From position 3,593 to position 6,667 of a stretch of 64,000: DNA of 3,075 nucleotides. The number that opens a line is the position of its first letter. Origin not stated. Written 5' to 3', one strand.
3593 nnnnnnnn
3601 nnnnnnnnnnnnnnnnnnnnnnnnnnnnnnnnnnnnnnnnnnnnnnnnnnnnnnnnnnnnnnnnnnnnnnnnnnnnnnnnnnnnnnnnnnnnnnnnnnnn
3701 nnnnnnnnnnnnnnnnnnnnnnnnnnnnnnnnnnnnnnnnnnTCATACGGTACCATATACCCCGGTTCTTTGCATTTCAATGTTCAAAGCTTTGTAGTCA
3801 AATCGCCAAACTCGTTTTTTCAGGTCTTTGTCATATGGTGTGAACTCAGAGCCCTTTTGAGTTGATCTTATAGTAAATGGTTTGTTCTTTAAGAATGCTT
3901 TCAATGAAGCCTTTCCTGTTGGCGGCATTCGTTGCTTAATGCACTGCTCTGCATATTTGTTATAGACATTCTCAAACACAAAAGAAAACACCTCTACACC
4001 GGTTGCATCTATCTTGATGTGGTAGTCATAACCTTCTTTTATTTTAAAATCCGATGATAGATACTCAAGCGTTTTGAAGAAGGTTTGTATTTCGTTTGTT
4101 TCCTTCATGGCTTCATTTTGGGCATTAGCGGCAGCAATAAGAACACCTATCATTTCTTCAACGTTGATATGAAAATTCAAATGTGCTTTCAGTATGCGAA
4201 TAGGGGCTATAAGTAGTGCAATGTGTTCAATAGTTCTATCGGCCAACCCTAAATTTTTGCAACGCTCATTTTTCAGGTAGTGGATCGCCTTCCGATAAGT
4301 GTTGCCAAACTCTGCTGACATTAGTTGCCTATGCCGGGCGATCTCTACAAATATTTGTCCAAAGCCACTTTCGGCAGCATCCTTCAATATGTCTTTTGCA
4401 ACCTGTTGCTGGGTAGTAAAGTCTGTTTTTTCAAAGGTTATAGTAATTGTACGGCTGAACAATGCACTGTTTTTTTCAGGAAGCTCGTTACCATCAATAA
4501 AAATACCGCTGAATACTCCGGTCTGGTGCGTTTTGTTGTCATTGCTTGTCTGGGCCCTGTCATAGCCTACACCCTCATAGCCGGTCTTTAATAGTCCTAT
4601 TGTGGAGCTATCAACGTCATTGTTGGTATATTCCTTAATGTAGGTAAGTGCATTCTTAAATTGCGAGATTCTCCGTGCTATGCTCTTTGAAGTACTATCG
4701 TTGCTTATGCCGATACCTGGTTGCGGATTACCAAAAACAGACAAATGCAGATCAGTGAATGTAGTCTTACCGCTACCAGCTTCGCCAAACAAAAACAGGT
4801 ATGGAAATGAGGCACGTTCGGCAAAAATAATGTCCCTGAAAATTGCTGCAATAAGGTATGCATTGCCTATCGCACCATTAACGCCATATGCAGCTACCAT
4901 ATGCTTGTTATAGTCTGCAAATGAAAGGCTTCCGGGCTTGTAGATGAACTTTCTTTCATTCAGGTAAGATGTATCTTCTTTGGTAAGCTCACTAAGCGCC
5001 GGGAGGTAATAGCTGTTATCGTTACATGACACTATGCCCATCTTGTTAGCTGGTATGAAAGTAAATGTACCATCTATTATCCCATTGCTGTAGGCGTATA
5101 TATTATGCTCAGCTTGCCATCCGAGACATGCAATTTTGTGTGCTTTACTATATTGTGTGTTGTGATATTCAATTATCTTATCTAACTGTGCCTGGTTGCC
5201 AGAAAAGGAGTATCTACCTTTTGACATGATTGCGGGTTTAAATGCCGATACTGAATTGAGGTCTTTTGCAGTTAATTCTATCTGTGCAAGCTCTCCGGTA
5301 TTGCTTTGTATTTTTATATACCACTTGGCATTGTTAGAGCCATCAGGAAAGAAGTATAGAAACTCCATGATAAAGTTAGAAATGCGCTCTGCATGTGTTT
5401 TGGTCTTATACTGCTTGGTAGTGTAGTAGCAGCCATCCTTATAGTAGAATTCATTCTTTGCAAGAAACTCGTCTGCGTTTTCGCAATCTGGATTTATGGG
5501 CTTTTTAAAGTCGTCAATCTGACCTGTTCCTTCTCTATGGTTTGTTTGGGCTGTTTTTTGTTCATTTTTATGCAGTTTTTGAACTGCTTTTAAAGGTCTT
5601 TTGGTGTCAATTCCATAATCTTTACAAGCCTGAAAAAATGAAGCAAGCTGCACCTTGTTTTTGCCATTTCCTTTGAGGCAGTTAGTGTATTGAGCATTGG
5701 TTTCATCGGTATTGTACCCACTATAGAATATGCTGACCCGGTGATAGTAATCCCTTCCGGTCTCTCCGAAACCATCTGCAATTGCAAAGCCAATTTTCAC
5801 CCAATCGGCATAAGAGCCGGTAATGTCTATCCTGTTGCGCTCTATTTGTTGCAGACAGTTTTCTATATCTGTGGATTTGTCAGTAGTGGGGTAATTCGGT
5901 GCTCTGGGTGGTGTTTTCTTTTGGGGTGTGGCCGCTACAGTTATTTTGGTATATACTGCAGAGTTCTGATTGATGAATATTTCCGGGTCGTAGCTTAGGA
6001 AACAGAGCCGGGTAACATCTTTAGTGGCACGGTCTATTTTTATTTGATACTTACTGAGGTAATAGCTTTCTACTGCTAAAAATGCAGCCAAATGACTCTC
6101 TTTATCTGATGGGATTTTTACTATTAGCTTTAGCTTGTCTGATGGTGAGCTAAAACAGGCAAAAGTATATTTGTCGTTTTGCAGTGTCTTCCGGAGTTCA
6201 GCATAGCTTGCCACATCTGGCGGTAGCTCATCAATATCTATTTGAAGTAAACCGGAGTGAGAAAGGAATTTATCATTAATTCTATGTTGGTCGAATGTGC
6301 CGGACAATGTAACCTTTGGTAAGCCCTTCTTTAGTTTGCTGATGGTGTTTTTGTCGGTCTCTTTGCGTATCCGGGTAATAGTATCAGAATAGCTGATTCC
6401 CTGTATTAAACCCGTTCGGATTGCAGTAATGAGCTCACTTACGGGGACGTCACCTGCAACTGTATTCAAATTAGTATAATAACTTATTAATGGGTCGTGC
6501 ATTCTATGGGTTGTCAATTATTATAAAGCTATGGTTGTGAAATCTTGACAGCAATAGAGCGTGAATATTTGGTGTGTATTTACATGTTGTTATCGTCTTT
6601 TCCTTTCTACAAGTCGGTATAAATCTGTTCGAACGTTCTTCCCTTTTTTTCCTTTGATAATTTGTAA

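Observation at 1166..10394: Candidate Bacteroidota phage satellite: a 9.2 kb int-repressor-xis-primase-ori island at ssrA with no packaging or conjugation genes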

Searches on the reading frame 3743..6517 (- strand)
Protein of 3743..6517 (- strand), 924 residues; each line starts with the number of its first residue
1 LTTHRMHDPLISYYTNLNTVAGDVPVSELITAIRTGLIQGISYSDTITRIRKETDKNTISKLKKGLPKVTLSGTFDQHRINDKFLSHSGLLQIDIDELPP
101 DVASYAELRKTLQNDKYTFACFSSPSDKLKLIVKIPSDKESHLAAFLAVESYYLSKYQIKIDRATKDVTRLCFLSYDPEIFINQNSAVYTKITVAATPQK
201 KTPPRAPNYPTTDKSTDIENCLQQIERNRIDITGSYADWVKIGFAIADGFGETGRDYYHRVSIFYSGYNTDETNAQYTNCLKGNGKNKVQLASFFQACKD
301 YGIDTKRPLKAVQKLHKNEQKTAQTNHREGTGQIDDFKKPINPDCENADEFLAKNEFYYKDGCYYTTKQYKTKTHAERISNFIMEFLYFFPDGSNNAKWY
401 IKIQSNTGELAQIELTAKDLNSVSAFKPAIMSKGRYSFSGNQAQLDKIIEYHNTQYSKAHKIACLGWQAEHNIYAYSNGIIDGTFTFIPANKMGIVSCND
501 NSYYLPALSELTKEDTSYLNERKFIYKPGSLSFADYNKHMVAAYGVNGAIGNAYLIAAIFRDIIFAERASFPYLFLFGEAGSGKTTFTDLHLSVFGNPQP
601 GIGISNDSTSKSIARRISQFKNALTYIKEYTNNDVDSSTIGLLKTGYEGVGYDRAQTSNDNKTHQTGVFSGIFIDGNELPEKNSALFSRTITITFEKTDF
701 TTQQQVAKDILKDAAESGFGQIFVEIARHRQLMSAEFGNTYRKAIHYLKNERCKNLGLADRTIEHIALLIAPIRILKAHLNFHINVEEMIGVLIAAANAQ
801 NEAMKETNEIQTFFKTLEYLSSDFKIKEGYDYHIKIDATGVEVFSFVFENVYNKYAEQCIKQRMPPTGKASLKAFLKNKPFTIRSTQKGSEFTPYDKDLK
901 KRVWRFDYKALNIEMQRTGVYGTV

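Call 7: search_protein_families(library=pfam, max_evalue=0.01, proteins=[window:3743-6517:-])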
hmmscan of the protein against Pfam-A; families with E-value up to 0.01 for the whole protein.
window:3743-6517:- (924 aa): 4 families
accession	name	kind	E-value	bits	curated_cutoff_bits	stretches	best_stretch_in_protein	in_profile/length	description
PF08800.15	BT4734-like_N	-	2.5e-22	79.9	22.4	1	62-181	2-133/134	BT4734-like, N-terminal domain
PF08707.16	PriCT_2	-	1.5e-10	41.7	22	1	222-297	5-76/77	Primase C terminal 2 (PriCT-2)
PF06048.17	DUF927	-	1.4e-05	25.4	22.6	1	576-664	196-282/284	Domain of unknown function (DUF927)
PF14532.12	Sigma54_activ_2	-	0.0041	17.8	25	0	550-631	1-79/138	Sigma-54 interaction domain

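Call 8: search_protein_families(library=phrogs, max_evalue=0.01, proteins=[window:3743-6517:-])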
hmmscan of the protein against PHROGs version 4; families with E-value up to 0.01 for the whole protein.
window:3743-6517:- (924 aa): 8 families
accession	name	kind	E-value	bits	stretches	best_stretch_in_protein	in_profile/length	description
phrog_22657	-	unknown function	3.3e-39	135.3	1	368-777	593-997/1185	-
phrog_14787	-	unknown function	6.7e-33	115.5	1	54-303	43-297/299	-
phrog_1139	-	DNA, RNA and nucleotide metabolism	8.2e-31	107.8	1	367-823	355-804/895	DNA primase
phrog_15962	-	DNA, RNA and nucleotide metabolism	7.6e-26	91.6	1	65-329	91-363/835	DNA primase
phrog_28855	-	unknown function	1.9e-24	87.1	1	38-190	29-177/804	-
phrog_18375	-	DNA, RNA and nucleotide metabolism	6.7e-20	71.9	1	37-201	30-193/644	DNA primase/helicase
phrog_29234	-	unknown function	0.00019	20.6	1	235-320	256-336/887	-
phrog_21086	-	unknown function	0.00058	19.6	1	554-778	226-445/617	-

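Call 9: search_protein_families(library=ncbifam, max_evalue=0.01, proteins=[window:3743-6517:-])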
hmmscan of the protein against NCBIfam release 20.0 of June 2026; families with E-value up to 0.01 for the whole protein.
window:3743-6517:- (924 aa): 1 family
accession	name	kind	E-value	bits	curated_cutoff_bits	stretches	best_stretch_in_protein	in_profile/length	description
NF040562.1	PrimPol_Db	equivalog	4.5e-18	65.6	200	1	46-187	36-184/335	CRISPR-associated primase-polymerase type B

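Call 16: find_homologous_proteins(query=window:3743-6517:-, max_evalue=1e-10)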
Query window:3743-6517:- (924 aa): 56 proteins with E <= 1e-10 among 6236 candidates.
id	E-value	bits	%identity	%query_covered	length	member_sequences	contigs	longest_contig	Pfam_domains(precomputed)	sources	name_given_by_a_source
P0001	0.0e+0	2104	100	99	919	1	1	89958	PF06048.18,PF08707.17,PF08800.16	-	-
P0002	1.0e-155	538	36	93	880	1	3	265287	PF08707.17,PF08800.16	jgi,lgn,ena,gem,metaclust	metaclust:\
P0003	4.2e-124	434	34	88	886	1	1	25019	PF08800.16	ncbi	-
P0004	1.5e-88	316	28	93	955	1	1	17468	PF08800.16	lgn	-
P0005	7.2e-85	304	46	33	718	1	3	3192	PF19263.6,PF05272.18,PF08707.17,PF08800.16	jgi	jgi:hypothetical protein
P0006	1.9e-65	240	43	32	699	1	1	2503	PF19263.6,PF05272.18,PF08707.17,PF08800.16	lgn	-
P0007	2.0e-61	227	41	37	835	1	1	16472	PF19263.6,PF08707.17,PF08800.16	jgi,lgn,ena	-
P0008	2.1e-54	203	39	32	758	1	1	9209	PF19263.6,PF08707.17,PF08800.16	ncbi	-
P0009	3.2e-53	199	41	30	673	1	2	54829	PF19263.6,PF05272.18,PF08707.17,PF08800.16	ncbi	ncbi:MAG: hypothetical protein C0594_08390, partial [Marinilabiliales bacterium]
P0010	3.9e-51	192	38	31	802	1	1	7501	PF19263.6,PF08707.17,PF08800.16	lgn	-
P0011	1.2e-48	184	43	26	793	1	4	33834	PF19263.6,PF08707.17,PF08800.16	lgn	-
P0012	1.8e-47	180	37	32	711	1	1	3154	PF19263.6,PF05272.18,PF08707.17,PF08800.16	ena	-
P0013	2.0e-46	177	36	33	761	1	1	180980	PF13148.12,PF08707.17,PF08800.16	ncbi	-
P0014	2.5e-46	177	38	30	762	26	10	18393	PF13148.12,PF08707.17,PF08800.16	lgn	-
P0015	3.2e-46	176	39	30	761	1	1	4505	PF13148.12,PF08707.17,PF08800.16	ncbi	-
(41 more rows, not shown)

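Call 17: search_dna_similar(query=window:3743-6517:-, collection=phages, mode=protein, max_rows=15)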
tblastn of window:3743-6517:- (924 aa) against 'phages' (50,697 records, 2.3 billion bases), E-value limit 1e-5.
Records with a match: 112; places in all: 112; records where one place covers at least 80% of the query: 0.
Best place of each record, by identity: <60% 112.
By first word of the organism name: Flavobacterium 34; Cellulophaga 18; Porphyromonas 18; Ralstonia 14; Bacteriophage 9; Nonlabens 4; Pseudomonas 3; Microcystis 2; Escherichia 2; Stenotrophomonas 2; and 5 more.
By host as written in the record: - 14; Flavobacterium sp. LMO6 13; Ralstonia solanacearum 11; Cellulophaga sp. HaHaR_3_176 9; Flavobacterium sp. LMO9 5; Flavobacterium sp. BAL314 5; Persicivirga sp. IMCC12024 4; Microcystis sp. 2; and 39 more.
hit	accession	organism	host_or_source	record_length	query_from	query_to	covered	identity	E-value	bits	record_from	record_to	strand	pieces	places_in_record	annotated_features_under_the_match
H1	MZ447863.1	Microcystis phage Mea-Yong924-1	Microcystis sp.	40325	210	834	68%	27.6%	3e-59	227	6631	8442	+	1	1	primase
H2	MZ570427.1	Microcystis phage Mae-Yong924-2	Microcystis sp.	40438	210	834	68%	27.6%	3e-59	227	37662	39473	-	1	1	active helicase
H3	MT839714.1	Bacteriophage sp.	human fecal samples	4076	378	835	50%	30.0%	8e-50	197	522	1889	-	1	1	record has no annotation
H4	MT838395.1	Bacteriophage sp.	human fecal samples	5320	378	835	50%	29.4%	9e-49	194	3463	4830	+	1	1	record has no annotation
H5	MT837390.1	Bacteriophage sp.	human fecal samples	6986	377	834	50%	26.1%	1e-29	133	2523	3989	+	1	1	record has no annotation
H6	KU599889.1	Flavobacterium phage 1H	Flavobacterium psychrophilum MH1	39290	351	777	46%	27.2%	2e-33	146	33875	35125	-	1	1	hypothetical protein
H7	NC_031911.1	Flavobacterium phage 1H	Flavobacterium psychrophilum MH1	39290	351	777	46%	27.2%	2e-33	146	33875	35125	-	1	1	toprim domain-containing protein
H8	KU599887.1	Flavobacterium phage 2A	Flavobacterium psychrophilum A2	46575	351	777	46%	27.2%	2e-33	146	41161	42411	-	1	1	hypothetical protein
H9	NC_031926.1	Flavobacterium phage 2A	Flavobacterium psychrophilum A2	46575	351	777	46%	27.2%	2e-33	146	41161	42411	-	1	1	toprim domain-containing protein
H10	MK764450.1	Flavobacterium phage FPSV-D35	Flavobacterium psychrophilum FPS-D15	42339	351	777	46%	27.2%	9e-33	144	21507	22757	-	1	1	toprim domain-containing protein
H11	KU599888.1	Flavobacterium phage 23T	Flavobacterium psychrophilum T23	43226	351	777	46%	27.2%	9e-33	144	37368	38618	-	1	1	hypothetical protein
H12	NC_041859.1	Flavobacterium phage 23T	Flavobacterium psychrophilum T23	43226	351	777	46%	27.2%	9e-33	144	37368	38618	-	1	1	hypothetical protein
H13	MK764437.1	Flavobacterium phage FPSV-D15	Flavobacterium psychrophilum FPS-D10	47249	351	777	46%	27.2%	9e-33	144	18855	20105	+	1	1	toprim domain-containing protein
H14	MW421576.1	Flavobacterium phage FPSV-D17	Flavobacterium psychrophilum strain ...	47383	351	777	46%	27.2%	9e-33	144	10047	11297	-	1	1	record has no annotation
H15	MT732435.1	Cellulophaga phage Ingeline_1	Cellulophaga sp. HaHaR_3_176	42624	465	888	46%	26.8%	4e-31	138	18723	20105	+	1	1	DNA primase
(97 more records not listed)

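Call 18: find_encoding_contigs(protein=P0002, flank=10000, max_places=3)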
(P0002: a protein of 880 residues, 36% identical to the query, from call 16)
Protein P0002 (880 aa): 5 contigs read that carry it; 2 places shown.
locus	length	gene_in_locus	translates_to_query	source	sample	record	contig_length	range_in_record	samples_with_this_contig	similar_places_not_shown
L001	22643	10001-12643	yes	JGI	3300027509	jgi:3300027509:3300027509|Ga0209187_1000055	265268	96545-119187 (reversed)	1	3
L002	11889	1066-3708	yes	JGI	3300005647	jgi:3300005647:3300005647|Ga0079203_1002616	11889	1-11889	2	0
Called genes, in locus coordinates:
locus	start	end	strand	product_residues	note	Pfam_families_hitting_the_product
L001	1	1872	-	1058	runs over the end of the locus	PF17963:Big_9, PF17963:Big_9, PF17803:Cadherin_4, PF17892:Cadherin_5, PF17963:Big_9, PF17803:Cadherin_4, PF17963:Big_9, PF13585:CHU_C, +2 more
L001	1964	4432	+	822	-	PF13570:Beta-prop_ACSF4 (faint)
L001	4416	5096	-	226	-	PF03167:UDG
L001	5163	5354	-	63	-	PF05532:CsbD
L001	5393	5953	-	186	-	PF01965:DJ-1_PfpI, PF00117:GATase (weak)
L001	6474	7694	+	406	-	PF17293:Arm-DNA-bind_5 (weak), PF00589:Phage_integrase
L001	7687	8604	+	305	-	-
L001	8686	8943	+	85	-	PF12728:HTH_17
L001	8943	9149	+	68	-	PF12728:HTH_17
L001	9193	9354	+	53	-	-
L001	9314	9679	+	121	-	-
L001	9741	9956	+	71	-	-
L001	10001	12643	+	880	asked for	PF08800:BT4734-like_N, PF08707:PriCT_2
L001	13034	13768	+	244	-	-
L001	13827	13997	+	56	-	-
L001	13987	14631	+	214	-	PF08291:Peptidase_M15_3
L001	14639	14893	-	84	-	-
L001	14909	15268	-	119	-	-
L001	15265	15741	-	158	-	PF13274:SocA_Panacea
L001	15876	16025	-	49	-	-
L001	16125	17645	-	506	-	PF18733:HEPN_LA2681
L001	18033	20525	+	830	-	PF15902:Sortilin-Vps10 (weak), PF18962:Por_Secre_tail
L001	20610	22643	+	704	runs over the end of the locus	-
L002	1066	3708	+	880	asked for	PF08800:BT4734-like_N, PF08707:PriCT_2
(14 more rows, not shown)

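Call 19: find_encoding_contigs(protein=P0003, flank=10000, max_places=2)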
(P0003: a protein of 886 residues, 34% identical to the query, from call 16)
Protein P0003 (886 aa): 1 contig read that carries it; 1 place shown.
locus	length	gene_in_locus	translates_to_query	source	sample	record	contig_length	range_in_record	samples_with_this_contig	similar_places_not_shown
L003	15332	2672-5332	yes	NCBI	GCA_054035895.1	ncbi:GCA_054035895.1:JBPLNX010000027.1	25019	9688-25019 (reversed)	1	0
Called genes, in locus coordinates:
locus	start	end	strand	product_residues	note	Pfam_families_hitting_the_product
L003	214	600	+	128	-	-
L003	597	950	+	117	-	-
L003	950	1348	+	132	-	-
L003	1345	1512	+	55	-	-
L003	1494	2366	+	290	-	-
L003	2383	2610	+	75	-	PF12728:HTH_17 (weak)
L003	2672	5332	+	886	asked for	PF08800:BT4734-like_N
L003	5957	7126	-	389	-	PF13102:Phage_int_SAM_5, PF00589:Phage_integrase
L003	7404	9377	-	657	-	PF02518:HATPase_c, PF00204:DNA_gyraseB, PF01751:Toprim, PF00986:DNA_gyraseB_C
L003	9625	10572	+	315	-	PF00696:AA_kinase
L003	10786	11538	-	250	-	PF06966:DUF1295 (weak), PF02544:Steroid_dh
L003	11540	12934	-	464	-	PF01938:TRAM (weak), PF05958:tRNA_U5-meth_tr, PF02475:TRM5-TYW2_MTfase (faint), PF05175:MTS (weak), PF09445:Methyltransf_15 (weak), PF13847:Methyltransf_31, PF13649:Methyltransf_25 (weak)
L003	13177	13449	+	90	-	PF00708:Acylphosphatase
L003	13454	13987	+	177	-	PF01899:MNHE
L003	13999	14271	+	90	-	PF04066:MrpF_PhaF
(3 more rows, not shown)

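Call 20: find_encoding_contigs(protein=P0004, flank=10000, max_places=2)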
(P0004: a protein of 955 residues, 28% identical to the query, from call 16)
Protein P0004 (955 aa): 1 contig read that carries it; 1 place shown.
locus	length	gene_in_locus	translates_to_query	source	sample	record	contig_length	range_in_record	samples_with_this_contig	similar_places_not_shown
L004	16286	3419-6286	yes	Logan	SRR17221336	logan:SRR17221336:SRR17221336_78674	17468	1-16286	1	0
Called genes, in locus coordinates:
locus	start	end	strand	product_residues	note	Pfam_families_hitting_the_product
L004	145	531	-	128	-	-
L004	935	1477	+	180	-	PF00196:GerE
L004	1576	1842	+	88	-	-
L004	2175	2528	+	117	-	-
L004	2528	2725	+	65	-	-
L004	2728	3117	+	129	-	PF10800:DUF2528 (faint)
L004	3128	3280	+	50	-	-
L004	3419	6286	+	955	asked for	PF08800:BT4734-like_N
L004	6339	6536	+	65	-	-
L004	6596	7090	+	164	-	-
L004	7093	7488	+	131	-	PF04266:ASCH (faint)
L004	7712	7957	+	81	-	-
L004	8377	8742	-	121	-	-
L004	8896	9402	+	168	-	-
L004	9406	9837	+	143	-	-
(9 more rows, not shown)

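Call 23: find_related_loci(query=A1, collection=genome_contigs, flank=10000)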
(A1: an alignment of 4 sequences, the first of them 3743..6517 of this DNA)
Query A1 (924 aa) in genome_contigs; peptide patterns used: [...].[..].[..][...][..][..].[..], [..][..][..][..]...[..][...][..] (x = any residue, [..] = any of these).
175 stretches matched a pattern; 131 encode a relative of the query (tblastn E <= 1e-3); the best 80 are kept; 80 distinct loci.
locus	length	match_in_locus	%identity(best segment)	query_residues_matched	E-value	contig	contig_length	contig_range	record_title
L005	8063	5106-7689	34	11-894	2e-122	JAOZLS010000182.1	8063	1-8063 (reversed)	MAG: Bacteroidales bacterium isolate GMC10.metabat2.88 NODE_9635_length_8063_cov_6.443307, whole genome shotgun sequence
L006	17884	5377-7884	29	24-876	1e-98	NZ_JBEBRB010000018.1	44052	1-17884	MAG: Parapedobacter lycopersici isolate T2.bin.101 NODE_2408_length_44052_cov_18.451463, whole genome shotgun sequence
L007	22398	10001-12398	33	37-878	2e-120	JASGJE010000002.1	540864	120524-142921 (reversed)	MAG: Chitinophagaceae bacterium isolate 5N400 JMF-2111-06-0005.ont.bin.400_1, whole genome shotgun sequence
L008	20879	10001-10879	42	10-308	5e-63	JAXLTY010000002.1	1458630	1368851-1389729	MAG: Chitinophagales bacterium isolate STL-BAC16 C1.339.fa-2, whole genome shotgun sequence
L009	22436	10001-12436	25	6-812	3e-60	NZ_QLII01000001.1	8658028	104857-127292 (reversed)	Spirosoma telluris strain HMF3257 contig00001, whole genome shotgun sequence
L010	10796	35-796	41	24-304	6e-59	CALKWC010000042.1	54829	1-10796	MAG TPA_asm: uncultured Marinilabiliales bacterium isolate SRR5894287_bin.66_CONCOCT_v1.1_MAG genome assembly, contig: E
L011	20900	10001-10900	38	1-327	3e-56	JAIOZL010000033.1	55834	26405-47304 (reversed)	MAG: Bacteroidales bacterium isolate Tobar13.5m-G8 Tobar13-5m-C630, whole genome shotgun sequence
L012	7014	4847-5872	32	11-346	8e-50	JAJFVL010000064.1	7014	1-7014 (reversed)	MAG: Bacteroidales bacterium isolate bin.736 k141_1428167, whole genome shotgun sequence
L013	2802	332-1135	36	10-306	1e-49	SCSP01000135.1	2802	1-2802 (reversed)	MAG: Bacteroidetes bacterium isolate FW215_bin.19 FW215_bin.19-43528, whole genome shotgun sequence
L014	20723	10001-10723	43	64-309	1e-48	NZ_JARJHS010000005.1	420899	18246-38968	Pollutibacter soli strain JS81 spades_K_25_97_5, whole genome shotgun sequence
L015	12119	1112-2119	32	6-359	2e-48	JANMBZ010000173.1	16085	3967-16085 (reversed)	MAG: Chitinophagaceae bacterium isolate OTE_1_metabat_222 OTE_1_k141_2148037, whole genome shotgun sequence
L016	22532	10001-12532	27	9-876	7e-97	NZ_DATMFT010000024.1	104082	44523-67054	MAG: Parapedobacter sp. isolate SMAG_U13470 k141_19281, whole genome shotgun sequence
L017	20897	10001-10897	36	20-314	2e-44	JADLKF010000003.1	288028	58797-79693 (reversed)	MAG: Lentimicrobiaceae bacterium isolate DFE_LEN c_000000000222, whole genome shotgun sequence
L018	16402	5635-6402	36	19-303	5e-43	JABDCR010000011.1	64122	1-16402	MAG: Bacteroidetes bacterium isolate BWMinHeated_Nextera92_MAG1 3300020830.a:Ga0207160_1014, whole genome shotgun sequen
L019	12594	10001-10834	38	38-308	2e-42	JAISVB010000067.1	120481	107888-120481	MAG: Culturomica sp. isolate Mx356_bin13 k119_348153, whole genome shotgun sequence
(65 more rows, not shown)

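Call 24: find_related_loci(query=A1, collection=viral_contigs, flank=10000)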
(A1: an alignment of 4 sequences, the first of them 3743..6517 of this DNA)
Query A1 (924 aa) in viral_contigs; peptide patterns used: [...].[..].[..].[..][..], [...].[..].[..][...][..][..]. (x = any residue, [..] = any of these).
257 stretches matched a pattern; 199 encode a relative of the query (tblastn E <= 1e-3); the best 80 are kept; 80 distinct loci.
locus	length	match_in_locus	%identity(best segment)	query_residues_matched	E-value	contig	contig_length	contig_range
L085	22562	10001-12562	29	23-835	6e-100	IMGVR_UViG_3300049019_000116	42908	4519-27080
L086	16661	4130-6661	27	9-876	7e-97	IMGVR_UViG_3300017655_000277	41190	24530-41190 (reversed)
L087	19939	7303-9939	27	25-918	2e-88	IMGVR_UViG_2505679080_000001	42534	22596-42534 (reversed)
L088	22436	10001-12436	25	6-812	3e-60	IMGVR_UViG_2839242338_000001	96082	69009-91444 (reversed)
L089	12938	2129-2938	36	26-315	4e-41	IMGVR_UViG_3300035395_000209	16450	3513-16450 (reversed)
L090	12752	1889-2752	35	37-328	6e-37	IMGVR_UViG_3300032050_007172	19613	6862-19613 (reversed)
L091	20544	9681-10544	35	37-328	6e-37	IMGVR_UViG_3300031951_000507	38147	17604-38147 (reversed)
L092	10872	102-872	36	37-303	5e-36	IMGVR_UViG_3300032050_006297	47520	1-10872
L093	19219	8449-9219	35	37-303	3e-35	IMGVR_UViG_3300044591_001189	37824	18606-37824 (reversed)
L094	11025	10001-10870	33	37-337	9e-35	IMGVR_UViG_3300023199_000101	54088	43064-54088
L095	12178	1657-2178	39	10-189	1e-29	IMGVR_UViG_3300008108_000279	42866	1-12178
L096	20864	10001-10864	29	9-304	2e-29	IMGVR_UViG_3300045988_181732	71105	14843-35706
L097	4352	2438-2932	39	45-213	9e-29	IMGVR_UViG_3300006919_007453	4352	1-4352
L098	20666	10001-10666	34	24-254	2e-28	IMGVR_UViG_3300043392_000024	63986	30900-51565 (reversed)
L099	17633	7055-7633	37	24-223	5e-28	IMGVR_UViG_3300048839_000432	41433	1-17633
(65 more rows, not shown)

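Call 37: search_solved_structures(query=window:3743-6517:-, max_evalue=0.01)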
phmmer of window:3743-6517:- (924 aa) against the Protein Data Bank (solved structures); distinct sequences matched with E-value up to 0.01: 0.

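Call 72: search_protein_families(library=phrogs, max_evalue=0.001, proteins=[L001:7687-8604:+, L001:13034-13768:+])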
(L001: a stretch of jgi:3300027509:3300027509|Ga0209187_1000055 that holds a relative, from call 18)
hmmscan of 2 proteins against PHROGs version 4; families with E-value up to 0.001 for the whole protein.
L001:7687-8604:+ (305 aa): 0 families

L001:13034-13768:+ (244 aa): 0 families

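Call 73: search_protein_families(library=pfam, max_evalue=0.01, proteins=[L001:7687-8604:+, L001:13034-13768:+])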
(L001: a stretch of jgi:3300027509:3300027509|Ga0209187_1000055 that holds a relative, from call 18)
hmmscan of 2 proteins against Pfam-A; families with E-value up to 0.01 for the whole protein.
L001:7687-8604:+ (305 aa): 0 families

L001:13034-13768:+ (244 aa): 0 families
